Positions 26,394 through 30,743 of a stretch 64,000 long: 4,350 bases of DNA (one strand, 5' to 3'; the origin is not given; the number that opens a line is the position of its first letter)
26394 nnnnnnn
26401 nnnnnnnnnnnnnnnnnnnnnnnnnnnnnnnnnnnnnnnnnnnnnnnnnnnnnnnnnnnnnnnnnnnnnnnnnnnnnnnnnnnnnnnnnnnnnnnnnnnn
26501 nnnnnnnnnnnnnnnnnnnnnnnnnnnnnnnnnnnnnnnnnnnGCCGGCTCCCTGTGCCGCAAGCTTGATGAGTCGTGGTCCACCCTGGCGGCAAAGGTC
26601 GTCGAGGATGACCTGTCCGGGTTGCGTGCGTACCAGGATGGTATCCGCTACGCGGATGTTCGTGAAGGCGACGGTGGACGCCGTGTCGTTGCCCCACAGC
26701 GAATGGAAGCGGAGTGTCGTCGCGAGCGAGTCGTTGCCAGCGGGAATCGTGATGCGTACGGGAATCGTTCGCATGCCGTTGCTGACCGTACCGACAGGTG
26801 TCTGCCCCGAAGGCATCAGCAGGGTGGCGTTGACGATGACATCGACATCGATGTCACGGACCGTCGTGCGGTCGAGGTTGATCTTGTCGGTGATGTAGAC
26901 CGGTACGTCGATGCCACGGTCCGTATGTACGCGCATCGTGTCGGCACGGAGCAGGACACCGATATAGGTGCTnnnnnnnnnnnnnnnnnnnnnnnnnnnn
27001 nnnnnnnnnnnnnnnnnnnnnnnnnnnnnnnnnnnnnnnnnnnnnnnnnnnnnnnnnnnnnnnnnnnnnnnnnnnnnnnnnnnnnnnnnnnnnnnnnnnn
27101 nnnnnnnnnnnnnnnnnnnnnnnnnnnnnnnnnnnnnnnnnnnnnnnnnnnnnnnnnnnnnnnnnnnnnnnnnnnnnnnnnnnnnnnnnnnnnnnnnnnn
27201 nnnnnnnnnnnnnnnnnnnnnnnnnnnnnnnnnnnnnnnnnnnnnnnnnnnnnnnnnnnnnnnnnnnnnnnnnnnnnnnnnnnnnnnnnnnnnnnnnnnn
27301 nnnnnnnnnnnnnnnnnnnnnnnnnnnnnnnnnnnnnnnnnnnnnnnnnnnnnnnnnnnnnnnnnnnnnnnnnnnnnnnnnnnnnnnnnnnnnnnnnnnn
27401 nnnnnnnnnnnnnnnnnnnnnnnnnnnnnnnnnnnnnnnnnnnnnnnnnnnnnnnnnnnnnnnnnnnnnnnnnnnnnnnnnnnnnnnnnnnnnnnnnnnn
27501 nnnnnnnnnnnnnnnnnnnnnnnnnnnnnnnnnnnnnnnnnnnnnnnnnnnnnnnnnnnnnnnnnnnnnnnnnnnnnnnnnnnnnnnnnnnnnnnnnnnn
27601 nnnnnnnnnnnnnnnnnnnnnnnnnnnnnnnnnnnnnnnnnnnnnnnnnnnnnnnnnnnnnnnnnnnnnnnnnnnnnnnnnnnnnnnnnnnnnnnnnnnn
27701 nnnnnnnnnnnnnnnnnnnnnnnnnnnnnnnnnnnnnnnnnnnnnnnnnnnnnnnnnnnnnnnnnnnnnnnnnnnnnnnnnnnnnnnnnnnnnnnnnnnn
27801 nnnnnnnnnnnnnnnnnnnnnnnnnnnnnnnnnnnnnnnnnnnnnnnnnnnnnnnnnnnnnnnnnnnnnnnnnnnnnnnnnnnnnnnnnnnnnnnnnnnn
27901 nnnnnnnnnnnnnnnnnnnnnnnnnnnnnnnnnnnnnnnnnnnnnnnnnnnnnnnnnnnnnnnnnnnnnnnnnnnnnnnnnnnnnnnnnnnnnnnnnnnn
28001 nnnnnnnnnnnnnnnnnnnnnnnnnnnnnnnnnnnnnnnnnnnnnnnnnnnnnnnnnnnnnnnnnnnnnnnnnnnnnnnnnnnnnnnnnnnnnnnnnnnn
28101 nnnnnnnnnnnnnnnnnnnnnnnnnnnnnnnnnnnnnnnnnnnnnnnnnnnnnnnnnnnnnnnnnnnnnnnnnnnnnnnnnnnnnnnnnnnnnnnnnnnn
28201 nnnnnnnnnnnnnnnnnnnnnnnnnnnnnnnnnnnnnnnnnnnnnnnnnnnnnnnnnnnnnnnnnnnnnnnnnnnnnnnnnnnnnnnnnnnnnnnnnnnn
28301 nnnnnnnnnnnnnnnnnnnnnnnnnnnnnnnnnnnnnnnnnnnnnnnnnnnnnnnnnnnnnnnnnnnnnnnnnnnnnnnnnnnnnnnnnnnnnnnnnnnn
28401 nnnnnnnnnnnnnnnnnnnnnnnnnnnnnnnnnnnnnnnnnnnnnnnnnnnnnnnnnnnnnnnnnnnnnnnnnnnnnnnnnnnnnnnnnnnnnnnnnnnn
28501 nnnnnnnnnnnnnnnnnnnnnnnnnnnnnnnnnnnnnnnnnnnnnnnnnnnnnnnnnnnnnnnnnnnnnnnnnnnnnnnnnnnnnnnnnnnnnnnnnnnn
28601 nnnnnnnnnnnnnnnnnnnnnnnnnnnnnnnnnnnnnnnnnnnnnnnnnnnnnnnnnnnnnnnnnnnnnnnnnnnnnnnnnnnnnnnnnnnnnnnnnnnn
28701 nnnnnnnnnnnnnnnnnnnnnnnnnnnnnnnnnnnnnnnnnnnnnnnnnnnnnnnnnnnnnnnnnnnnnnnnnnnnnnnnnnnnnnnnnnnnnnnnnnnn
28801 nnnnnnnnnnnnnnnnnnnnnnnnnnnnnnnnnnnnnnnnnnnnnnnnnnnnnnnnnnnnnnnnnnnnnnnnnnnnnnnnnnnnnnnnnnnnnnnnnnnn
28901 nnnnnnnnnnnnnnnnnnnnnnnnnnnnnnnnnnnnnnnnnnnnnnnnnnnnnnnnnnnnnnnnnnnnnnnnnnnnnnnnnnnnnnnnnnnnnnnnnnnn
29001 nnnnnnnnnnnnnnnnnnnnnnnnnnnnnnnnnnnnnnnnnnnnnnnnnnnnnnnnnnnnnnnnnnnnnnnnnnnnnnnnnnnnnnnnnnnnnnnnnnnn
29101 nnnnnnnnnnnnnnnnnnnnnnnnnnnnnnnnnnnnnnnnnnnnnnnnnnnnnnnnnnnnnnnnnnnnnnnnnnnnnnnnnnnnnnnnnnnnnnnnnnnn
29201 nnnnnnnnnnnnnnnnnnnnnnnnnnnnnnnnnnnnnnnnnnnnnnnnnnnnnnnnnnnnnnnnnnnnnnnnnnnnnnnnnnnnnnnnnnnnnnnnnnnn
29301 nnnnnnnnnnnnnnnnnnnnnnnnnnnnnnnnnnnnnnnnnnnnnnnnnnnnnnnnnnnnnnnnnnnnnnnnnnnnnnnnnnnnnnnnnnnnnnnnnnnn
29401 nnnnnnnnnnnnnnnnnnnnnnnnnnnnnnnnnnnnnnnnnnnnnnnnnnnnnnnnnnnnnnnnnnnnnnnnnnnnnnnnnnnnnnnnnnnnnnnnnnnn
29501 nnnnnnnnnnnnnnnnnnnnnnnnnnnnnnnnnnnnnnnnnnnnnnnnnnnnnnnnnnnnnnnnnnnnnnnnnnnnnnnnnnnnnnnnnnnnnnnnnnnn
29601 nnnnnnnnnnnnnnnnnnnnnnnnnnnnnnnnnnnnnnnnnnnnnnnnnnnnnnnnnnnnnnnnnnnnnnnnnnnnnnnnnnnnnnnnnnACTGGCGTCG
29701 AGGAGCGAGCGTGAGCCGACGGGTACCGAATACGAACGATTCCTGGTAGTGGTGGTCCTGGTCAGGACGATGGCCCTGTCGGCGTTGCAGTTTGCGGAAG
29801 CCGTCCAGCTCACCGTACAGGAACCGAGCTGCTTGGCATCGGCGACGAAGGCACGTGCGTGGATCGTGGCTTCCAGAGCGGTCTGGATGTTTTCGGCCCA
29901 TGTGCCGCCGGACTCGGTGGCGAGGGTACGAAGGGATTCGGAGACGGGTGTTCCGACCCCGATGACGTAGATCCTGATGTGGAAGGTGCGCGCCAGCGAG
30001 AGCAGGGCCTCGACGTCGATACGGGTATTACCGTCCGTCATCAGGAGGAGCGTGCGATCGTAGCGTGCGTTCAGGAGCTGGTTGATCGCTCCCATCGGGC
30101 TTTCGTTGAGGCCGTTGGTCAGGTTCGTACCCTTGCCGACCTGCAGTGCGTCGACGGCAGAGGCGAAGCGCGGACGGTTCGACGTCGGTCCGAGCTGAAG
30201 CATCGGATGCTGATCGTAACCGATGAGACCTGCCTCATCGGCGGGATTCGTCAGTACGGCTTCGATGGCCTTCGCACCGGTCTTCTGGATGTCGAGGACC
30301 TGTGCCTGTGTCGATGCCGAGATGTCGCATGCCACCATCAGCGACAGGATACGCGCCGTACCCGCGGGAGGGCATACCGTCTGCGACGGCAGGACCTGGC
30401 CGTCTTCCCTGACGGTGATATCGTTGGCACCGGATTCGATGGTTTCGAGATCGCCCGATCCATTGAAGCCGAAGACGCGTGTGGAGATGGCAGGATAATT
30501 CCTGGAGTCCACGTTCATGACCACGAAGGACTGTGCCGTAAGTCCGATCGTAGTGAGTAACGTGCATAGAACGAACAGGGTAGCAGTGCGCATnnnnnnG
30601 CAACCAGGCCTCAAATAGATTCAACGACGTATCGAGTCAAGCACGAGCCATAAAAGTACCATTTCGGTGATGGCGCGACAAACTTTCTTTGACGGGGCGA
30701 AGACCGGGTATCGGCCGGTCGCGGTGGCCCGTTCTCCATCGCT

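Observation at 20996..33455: Cell-surface locus: vWA-WD40-Ig-T9SS giant protein bracketed by two paralogous tandem-OmpA-domain proteins, plus a second T9SS cargo protein and a GT4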

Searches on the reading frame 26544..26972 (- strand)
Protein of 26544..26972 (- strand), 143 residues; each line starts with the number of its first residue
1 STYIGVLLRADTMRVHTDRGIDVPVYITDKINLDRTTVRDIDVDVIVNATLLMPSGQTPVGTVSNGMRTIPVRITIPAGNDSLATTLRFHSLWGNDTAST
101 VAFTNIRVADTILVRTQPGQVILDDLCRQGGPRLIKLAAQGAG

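Call 65: search_protein_representatives(protein=window:26544-26972:-)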
Query: 143 residues. Proteins with E-value up to 0.001 (for the whole library): 287; up to 1e-10: 37; up to 1e-30: 5. The best 150 are listed.
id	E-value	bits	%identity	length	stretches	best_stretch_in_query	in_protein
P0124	2.6e-83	293.0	99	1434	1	1-143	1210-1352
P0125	3.0e-46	173.0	62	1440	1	2-142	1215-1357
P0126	2.7e-35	137.6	50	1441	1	3-143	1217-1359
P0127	6.6e-31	123.3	49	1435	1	2-142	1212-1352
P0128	6.9e-31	123.3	53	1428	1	2-142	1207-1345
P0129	2.5e-30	121.4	49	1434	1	3-139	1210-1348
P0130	7.8e-29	116.6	50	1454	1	2-132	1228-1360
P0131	3.6e-28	114.5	44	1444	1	2-142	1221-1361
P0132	1.6e-27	112.4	47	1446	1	2-135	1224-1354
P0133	3.2e-27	111.4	47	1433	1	2-137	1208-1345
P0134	2.5e-26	108.5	43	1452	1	1-136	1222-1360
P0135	4.3e-25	104.5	44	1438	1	2-136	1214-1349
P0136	7.8e-24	100.4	39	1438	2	2-135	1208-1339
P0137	9.0e-24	100.2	44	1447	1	3-143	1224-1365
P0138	1.1e-22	96.7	41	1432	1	2-135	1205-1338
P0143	6.8e-15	71.5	29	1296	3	8-136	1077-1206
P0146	6.2e-14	68.4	32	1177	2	26-135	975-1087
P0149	3.2e-13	66.1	34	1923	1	21-140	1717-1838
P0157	5.3e-11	58.9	33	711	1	21-137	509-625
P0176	1.6e-09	54.1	28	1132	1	6-135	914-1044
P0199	1.3e-08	51.2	34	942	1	8-136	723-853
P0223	8.6e-08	48.5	33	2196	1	20-137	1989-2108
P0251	8.9e-07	45.2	31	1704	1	15-136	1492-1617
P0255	1.0e-06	45.0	28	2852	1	21-136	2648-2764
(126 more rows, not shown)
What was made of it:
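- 26610..26972 (-): Cohesin-like pre-CTD domain of the giant (residues ~1210-1330). 287 representatives carry it; in the listed hits I checked it ends about 85-90 aa before the C-terminus (call 65).
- Nine representatives were taken from an all-against-library phmmer search (call 65).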

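Call 70: find_encoding_contigs(protein=P0143, flank=5000, max_places=2)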
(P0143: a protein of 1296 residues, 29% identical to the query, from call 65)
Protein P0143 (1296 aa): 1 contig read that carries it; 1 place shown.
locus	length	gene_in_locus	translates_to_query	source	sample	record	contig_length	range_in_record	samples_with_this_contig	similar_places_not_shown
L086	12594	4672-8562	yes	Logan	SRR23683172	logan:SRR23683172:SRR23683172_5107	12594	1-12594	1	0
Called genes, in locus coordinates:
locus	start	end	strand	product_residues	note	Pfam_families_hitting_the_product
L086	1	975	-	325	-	?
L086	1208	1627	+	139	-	PF10604:Polyketide_cyc2 (weak), PF08327:AHSA1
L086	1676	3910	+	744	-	PF18962:Por_Secre_tail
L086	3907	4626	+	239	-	PF00092:VWA, PF13519:VWA_2, PF13768:VWA_3 (weak)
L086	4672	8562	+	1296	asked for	PF15780:ASH (weak), PF23381:Beta-prop_IFT122_1st (weak), PF24807:WD40_CDC20-Fz, PF25174:Beta-prop_THOC3, PF25175:Beta-prop_WDR5, PF23381:Beta-prop_IFT122_1st, PF25173:Beta-prop_WDR3_1st, PF25174:Beta-prop_THOC3, +16 more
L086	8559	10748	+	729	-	PF00691:OmpA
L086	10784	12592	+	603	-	?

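Call 71: find_encoding_contigs(protein=P0149, flank=4000, max_places=1)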
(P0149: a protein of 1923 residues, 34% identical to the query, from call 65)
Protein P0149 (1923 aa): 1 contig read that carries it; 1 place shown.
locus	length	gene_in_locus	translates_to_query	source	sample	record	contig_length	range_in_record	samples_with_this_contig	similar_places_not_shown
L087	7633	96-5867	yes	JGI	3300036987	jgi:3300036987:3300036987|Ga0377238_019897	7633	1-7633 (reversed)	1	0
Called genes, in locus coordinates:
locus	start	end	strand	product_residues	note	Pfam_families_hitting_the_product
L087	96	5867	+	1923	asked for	PF09603:Fib_succ_major, PF18962:Por_Secre_tail (weak)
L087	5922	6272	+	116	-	PF05635:23S_rRNA_IVP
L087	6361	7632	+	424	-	?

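Call 72: find_encoding_contigs(protein=P0146, flank=4000, max_places=1)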
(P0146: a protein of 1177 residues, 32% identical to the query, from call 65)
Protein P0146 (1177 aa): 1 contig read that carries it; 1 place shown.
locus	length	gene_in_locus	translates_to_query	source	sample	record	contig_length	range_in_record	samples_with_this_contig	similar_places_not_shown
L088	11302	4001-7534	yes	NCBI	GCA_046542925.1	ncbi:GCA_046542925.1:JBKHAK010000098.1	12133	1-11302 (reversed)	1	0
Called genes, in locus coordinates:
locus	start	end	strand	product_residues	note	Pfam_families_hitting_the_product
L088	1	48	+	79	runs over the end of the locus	PF10387:DUF2442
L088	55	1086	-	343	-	PF01207:Dus, PF00977:His_biosynth (faint)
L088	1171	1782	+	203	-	PF02245:Pur_DNA_glyco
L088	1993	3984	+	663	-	PF00691:OmpA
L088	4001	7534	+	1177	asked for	PF13519:VWA_2 (weak), PF22067:Cep192_D3 (faint), PF22073:Cep192_D4 (faint), PF22544:HYDIN_VesB_CFA65-like_Ig (faint), PF00963:Cohesin (faint), PF18962:Por_Secre_tail (faint)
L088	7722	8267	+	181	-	PF00293:NUDIX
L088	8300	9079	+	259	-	PF00142:Fer4_NifH (faint), PF01656:CbiA, PF02374:ArsA_ATPase, PF06564:CBP_BcsQ, PF09140:MipZ, PF10609:ParA, PF13614:AAA_31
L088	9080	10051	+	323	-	PF02195:ParB_N, PF17762:HTH_ParB, PF23552:ParB_C (weak)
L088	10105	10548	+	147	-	PF13279:4HBT_2, PF03061:4HBT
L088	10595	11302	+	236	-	?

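Call 73: find_encoding_contigs(protein=P0157, flank=4000, max_places=1)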
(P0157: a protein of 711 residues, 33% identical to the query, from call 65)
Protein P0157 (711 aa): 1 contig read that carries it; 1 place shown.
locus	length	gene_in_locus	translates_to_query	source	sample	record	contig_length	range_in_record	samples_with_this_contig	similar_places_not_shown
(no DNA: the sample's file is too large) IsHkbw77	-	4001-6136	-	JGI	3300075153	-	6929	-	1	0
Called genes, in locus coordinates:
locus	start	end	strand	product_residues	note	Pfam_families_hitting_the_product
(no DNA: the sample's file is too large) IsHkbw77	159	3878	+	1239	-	PF00092:VWA, PF13519:VWA_2, PF25174:Beta-prop_THOC3, PF24782:WD40_MABP1-WDR62_2nd, PF00400:WD40, PF23381:Beta-prop_IFT122_1st, PF23409:Beta-prop_EML, PF23414:Beta-prop_EML_2, +94 more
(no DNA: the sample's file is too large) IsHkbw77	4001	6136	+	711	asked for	PF06739:SBBP, PF18962:Por_Secre_tail (weak)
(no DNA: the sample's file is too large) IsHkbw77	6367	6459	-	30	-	?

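Call 74: find_encoding_contigs(protein=P0223, flank=4000, max_places=1)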
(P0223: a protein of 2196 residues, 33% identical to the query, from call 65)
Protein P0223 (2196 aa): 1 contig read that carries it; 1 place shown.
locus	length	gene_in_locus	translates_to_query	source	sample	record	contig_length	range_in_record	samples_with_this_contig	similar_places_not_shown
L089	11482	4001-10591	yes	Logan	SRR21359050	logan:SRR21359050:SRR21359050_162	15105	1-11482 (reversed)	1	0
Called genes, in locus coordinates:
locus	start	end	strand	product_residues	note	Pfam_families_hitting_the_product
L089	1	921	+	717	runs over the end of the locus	PF13568:OMP_b-brl_2, PF00691:OmpA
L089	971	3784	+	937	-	PF13424:TPR_12, PF17874:TPR_MalT (weak), PF13424:TPR_12, PF24885:TPR_NPHP3, PF13424:TPR_12, PF13424:TPR_12, PF13424:TPR_12, PF12770:CHAT, +11 more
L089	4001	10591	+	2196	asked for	PF25778:DUF7948, PF06739:SBBP, PF07610:DUF1573, PF22544:HYDIN_VesB_CFA65-like_Ig (weak), PF18962:Por_Secre_tail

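Call 92: find_encoding_contigs(protein=P0255, flank=4000, max_places=1)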
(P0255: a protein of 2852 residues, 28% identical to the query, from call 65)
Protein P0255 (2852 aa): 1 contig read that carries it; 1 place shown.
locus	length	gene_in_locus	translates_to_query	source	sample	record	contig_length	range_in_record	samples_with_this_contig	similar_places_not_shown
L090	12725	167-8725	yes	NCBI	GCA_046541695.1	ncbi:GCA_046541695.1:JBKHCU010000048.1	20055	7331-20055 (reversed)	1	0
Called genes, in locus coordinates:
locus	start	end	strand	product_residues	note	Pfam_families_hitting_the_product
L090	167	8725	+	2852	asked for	PF06832:BiPBP_C (faint), PF19081:Ig_7 (faint), PF18911:PKD_4 (faint), PF19408:PKD_6, PF22544:HYDIN_VesB_CFA65-like_Ig (faint), PF19408:PKD_6 (weak), PF18962:Por_Secre_tail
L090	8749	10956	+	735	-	PF00691:OmpA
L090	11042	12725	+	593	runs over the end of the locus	PF00664:ABC_membrane, PF00005:ABC_tran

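Call 93: find_encoding_contigs(protein=P0199, flank=4000, max_places=1)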
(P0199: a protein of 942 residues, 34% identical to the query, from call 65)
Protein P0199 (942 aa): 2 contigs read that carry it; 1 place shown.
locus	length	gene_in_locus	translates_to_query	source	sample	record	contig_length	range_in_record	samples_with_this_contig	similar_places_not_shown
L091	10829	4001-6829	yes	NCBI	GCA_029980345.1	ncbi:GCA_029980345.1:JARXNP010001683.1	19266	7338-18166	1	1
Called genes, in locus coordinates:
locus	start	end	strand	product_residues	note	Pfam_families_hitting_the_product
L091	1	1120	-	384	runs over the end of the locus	-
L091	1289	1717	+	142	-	-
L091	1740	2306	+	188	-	PF18998:Flg_new_2, PF18962:Por_Secre_tail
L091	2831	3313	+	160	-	-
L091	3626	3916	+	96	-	-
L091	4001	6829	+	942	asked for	PF13519:VWA_2 (weak), PF00092:VWA, PF15780:ASH (faint), PF22073:Cep192_D4 (faint), PF22544:HYDIN_VesB_CFA65-like_Ig (faint)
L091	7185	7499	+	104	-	PF01022:HTH_5, PF12840:HTH_20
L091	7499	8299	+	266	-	PF01925:TauE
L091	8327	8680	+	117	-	PF00581:Rhodanese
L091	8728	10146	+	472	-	PF00753:Lactamase_B, PF00581:Rhodanese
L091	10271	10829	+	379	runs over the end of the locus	PF00933:Glyco_hydro_3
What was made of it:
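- One cargo (P0199) has no anchor within 4 kb (call 93).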

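Call 94: find_encoding_contigs(protein=P0176, flank=4000, max_places=1)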
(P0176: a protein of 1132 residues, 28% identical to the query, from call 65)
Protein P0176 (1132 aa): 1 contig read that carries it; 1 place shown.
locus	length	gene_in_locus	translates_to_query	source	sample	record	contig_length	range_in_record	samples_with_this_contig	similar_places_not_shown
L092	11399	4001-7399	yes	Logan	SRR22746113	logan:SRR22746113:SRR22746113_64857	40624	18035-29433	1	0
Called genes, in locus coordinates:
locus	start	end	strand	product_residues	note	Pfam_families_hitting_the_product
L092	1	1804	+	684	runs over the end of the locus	PF05649:Peptidase_M13_N, PF01431:Peptidase_M13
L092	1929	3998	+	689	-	PF13568:OMP_b-brl_2, PF00691:OmpA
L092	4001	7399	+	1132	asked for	PF13517:FG-GAP_3, PF24805:EIF3I, PF24814:WD40_Prp19, PF25174:Beta-prop_THOC3, PF23414:Beta-prop_EML_2, PF25173:Beta-prop_WDR3_1st, PF23381:Beta-prop_IFT122_1st, PF25175:Beta-prop_WDR5, +11 more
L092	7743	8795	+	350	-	PF11551:Omp28 (weak), PF18962:Por_Secre_tail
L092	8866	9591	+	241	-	PF10988:DUF2807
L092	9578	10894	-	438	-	PF01134:GIDA (faint), PF01266:DAO (faint), PF03486:HI0933_like (faint), PF07992:Pyr_redox_2 (faint), PF12831:FAD_oxidored (faint), PF13450:NAD_binding_8, PF01593:Amino_oxidase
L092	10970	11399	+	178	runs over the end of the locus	-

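Call 95: find_encoding_contigs(protein=P0251, flank=4000, max_places=1)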
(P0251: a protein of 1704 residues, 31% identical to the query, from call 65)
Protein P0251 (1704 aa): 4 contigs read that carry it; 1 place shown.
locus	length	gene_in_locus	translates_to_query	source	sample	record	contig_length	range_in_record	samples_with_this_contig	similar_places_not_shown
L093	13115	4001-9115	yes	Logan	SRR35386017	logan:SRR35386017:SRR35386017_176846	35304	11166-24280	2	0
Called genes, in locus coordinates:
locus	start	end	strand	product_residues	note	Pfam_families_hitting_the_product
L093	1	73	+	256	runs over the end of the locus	PF03099:BPL_LplA_LipB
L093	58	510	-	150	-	PF07681:DoxX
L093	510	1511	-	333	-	-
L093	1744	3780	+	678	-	PF00691:OmpA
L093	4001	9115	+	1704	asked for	PF24807:WD40_CDC20-Fz, PF23381:Beta-prop_IFT122_1st, PF23414:Beta-prop_EML_2, PF24805:EIF3I, PF24814:WD40_Prp19, PF24817:WD40_WDHD1_1st, PF25168:Beta-prop_WDR36-Utp21_2nd, PF25174:Beta-prop_THOC3, +50 more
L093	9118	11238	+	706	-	PF00691:OmpA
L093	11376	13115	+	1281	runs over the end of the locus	PF19081:Ig_7 (faint)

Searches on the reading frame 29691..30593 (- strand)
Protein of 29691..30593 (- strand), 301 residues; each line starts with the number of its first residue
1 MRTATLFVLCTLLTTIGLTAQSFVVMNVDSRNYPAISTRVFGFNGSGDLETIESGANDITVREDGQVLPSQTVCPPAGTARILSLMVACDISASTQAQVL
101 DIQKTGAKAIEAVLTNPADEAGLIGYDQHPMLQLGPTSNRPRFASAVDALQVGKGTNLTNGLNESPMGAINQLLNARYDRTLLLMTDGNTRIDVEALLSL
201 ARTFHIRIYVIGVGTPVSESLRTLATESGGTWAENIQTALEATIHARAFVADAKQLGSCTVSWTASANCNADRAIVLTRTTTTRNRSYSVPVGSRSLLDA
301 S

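Call 10: search_protein_families(library=pfam, proteins=[window:29691-30593:-], max_evalue=1)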
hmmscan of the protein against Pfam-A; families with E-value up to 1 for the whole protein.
seq(301 aa): 3 families
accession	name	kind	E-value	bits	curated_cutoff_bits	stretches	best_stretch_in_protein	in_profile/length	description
PF00092.34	VWA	-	2.2e-09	38.2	23.8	1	86-229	3-155/174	von Willebrand factor type A domain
PF13519.12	VWA_2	-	2.4e-08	35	27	1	85-188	1-106/107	von Willebrand factor type A domain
PF13768.12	VWA_3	-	0.00012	22.6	27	1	144-231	65-152/155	von Willebrand factor type A domain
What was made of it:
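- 29907..30338 (-): vWA domain of the giant (residues ~88-231). The DxSxS motif starts at residue 92. PF00092 at 38.2 bits, above the 23.8 cutoff (call 10).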

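Call 11: search_protein_families(library=ncbifam, proteins=[window:29691-30593:-], max_evalue=1)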
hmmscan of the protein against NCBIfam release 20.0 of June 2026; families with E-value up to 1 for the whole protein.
seq(301 aa): 2 families
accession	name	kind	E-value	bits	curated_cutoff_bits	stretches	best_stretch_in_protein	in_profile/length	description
NF010238.0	PRK13685.1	subfamily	0.038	13.1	432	1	85-163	99-181/335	hypothetical protein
NF047508.1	VWA_BatA_Lepto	exception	0.058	12.4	380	1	180-216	192-231/315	VWA domain-containing protein BatA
